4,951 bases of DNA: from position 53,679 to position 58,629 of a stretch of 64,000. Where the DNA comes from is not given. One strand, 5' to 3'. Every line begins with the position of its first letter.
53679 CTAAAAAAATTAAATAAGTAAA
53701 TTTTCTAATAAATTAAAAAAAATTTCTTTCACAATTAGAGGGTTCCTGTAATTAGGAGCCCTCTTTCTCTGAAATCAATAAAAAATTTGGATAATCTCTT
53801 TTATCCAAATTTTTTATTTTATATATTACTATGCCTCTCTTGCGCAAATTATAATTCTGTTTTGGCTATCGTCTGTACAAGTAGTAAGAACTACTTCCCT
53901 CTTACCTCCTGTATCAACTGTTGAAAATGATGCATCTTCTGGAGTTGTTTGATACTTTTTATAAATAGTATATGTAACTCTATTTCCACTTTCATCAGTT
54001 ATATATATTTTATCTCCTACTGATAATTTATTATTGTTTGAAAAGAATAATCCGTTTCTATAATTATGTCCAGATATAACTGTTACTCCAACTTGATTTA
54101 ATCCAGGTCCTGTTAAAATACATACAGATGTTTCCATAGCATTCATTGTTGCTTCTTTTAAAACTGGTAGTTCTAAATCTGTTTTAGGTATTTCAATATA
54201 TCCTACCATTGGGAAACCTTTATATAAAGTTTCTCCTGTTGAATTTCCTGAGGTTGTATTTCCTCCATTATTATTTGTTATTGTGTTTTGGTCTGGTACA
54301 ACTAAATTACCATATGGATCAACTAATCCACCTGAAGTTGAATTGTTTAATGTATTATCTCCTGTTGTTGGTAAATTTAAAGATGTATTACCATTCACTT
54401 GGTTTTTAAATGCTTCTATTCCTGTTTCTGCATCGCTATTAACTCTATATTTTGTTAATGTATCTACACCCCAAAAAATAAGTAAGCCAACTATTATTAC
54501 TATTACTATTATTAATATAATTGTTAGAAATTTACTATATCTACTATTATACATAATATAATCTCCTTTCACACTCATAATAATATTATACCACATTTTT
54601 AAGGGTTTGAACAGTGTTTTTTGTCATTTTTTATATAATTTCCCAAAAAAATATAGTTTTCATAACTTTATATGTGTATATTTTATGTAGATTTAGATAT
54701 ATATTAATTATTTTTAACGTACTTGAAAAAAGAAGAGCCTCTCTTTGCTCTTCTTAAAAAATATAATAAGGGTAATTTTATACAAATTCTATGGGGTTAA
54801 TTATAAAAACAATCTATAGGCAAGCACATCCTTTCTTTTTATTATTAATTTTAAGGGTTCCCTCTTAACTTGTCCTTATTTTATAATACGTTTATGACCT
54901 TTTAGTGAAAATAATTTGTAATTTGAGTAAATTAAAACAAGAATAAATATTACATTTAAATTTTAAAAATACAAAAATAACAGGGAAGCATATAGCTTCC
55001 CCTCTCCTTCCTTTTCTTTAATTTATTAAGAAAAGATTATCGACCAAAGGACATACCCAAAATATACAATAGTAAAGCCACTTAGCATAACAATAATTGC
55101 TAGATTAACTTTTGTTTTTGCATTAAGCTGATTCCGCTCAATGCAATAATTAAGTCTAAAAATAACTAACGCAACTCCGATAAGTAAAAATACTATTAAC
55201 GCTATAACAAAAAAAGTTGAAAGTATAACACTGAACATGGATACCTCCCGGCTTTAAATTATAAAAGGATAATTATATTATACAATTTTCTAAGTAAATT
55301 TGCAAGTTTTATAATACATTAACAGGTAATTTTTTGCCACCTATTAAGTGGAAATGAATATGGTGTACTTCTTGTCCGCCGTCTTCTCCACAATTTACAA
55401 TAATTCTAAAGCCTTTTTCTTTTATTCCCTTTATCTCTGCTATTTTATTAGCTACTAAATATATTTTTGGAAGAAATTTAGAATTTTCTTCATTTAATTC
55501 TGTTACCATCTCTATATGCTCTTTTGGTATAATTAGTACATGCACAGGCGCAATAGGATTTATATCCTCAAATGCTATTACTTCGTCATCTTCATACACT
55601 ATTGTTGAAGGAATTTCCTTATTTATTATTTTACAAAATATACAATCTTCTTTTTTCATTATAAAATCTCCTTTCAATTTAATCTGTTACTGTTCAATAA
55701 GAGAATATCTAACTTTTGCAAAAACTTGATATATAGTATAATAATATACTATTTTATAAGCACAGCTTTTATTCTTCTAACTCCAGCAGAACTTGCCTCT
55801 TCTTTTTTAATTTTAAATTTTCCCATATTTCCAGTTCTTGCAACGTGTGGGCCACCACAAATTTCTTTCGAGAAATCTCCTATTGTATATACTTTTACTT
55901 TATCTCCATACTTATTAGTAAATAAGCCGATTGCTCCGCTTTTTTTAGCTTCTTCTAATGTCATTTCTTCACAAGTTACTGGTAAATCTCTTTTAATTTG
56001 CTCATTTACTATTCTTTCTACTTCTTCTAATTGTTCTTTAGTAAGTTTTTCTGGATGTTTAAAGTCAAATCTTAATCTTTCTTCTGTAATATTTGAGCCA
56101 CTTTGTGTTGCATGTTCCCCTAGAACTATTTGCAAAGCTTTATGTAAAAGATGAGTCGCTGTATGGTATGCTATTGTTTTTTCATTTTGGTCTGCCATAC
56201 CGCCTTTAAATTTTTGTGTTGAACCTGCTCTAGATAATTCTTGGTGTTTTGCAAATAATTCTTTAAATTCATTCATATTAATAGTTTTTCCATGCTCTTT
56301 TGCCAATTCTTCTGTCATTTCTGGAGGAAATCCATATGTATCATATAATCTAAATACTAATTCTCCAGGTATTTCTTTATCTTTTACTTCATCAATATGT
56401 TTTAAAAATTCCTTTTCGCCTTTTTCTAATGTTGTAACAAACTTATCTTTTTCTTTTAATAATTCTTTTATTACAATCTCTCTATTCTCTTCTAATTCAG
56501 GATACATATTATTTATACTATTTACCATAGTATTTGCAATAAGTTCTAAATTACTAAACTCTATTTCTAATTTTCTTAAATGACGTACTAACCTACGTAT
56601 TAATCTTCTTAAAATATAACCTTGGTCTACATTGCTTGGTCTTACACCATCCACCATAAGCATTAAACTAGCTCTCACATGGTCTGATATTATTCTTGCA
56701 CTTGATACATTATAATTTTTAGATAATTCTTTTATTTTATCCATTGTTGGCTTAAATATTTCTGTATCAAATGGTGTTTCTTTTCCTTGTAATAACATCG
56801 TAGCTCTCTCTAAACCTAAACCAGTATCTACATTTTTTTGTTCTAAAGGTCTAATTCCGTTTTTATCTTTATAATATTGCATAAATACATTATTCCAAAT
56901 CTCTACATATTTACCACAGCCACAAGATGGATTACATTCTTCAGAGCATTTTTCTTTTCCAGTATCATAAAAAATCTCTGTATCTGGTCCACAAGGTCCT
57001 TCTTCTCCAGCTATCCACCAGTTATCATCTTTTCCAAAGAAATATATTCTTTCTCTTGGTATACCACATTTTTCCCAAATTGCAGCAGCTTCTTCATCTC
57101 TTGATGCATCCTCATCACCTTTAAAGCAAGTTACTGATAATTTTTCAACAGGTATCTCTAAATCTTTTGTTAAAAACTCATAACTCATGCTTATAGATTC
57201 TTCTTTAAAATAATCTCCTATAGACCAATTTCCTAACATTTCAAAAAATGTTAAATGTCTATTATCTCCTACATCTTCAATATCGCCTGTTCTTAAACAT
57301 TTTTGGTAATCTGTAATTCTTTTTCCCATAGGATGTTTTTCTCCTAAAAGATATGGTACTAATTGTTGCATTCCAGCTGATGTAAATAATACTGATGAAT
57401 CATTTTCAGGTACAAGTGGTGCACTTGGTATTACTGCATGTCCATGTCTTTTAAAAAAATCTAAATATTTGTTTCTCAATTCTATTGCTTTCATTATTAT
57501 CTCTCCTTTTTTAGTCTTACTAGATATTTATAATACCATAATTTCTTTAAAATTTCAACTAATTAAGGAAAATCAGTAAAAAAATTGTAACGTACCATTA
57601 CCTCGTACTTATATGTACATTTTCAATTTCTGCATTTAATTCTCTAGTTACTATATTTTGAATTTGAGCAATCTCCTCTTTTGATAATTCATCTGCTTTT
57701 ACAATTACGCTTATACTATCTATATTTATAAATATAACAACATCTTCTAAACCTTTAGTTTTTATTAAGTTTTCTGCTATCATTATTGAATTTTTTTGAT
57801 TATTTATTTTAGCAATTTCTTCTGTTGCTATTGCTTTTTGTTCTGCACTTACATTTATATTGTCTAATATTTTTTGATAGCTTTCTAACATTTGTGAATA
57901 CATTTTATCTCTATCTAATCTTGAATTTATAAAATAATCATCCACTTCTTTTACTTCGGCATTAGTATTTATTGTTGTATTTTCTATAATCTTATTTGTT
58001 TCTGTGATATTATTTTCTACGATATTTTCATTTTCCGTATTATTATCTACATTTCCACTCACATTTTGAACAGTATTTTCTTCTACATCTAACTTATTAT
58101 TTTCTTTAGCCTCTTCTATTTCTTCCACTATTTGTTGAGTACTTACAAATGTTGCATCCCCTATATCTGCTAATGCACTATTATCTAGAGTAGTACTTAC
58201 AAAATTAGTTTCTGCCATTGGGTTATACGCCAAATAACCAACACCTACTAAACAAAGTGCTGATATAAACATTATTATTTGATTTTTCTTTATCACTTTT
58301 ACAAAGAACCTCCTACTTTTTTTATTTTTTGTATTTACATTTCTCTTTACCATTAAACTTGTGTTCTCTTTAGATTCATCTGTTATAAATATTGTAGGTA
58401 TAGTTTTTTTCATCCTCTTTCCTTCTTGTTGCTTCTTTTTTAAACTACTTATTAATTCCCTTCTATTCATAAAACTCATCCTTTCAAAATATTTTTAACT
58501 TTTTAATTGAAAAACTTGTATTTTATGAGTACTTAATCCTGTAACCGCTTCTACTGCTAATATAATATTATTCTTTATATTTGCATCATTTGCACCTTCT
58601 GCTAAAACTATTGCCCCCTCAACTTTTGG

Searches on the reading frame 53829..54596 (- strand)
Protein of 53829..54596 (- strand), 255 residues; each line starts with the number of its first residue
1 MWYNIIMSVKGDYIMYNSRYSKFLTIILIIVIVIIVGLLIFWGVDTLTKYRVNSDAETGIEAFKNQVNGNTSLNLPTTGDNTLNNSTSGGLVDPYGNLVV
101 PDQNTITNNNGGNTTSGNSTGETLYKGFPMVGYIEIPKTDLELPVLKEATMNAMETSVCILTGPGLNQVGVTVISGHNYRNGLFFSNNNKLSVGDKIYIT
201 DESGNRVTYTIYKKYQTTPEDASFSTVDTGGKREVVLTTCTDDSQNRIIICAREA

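Call 45: search_protein_families(library=pfam, proteins=[window:53829-54596:-], max_evalue=0.00001)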
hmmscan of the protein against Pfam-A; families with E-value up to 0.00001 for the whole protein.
window:53829-54596:- (255 aa): 1 family
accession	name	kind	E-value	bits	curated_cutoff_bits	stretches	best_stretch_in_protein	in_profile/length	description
PF04203.18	Sortase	-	1.1e-22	80.5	26.6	1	134-254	1-124/125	Sortase domain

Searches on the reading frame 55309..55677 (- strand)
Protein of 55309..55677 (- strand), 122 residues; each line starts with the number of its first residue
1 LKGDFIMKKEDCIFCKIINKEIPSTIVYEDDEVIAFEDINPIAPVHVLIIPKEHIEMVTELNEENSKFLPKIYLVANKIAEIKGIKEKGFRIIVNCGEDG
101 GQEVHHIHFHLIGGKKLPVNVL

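Call 47: search_protein_families(library=pfam, proteins=[window:55309-55677:-], max_evalue=0.01)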
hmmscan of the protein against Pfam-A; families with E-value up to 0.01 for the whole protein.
window:55309-55677:- (122 aa): 2 families
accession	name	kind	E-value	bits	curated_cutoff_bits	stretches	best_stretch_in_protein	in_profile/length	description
PF01230.28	HIT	-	7.3e-28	97.5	21.5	1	19-116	1-97/98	HIT domain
PF11969.13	DcpS_C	-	6.4e-27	94.7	24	1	12-113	2-101/114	Scavenger mRNA decapping enzyme C-term binding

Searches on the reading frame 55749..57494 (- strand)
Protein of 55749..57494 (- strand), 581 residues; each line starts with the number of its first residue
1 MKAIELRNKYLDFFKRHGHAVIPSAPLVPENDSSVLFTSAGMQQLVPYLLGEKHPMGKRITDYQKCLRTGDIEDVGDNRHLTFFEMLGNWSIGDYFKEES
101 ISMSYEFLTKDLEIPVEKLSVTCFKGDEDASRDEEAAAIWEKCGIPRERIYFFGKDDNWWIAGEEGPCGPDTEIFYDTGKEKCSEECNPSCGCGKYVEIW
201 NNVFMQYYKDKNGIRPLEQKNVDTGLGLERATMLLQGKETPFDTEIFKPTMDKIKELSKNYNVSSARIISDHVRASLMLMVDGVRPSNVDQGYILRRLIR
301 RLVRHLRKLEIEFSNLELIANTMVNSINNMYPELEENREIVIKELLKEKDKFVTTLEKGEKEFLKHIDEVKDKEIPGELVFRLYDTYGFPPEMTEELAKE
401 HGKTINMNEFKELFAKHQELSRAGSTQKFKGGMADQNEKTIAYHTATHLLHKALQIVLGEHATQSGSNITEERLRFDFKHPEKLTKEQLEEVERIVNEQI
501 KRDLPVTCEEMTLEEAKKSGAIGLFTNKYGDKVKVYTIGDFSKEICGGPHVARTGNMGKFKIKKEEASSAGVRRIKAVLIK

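Call 45: search_protein_families(library=pfam, proteins=[window:55749-57494:-], max_evalue=0.00001)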
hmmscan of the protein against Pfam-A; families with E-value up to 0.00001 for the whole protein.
window:55749-57494:- (581 aa): 2 families
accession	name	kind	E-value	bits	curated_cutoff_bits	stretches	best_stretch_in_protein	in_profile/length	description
PF01411.24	tRNA-synt_2c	-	1.2e-143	480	30.3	1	5-448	1-453/552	tRNA synthetases class II (A)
PF07973.19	tRNA_SAD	-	9.9e-16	57.9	24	1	533-575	1-43/44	Threonyl and Alanyl tRNA synthetase second additional domain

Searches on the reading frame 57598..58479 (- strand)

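Call 45: search_protein_families(library=pfam, proteins=[window:57598-58479:-], max_evalue=0.00001)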
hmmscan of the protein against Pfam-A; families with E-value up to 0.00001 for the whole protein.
window:57598-58479:- (293 aa): 1 family
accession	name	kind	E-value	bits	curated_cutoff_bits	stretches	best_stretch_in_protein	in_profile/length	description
PF12685.13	SpoIIIAH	-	2.9e-35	122.4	30.6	1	65-290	1-191/191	SpoIIIAH-like protein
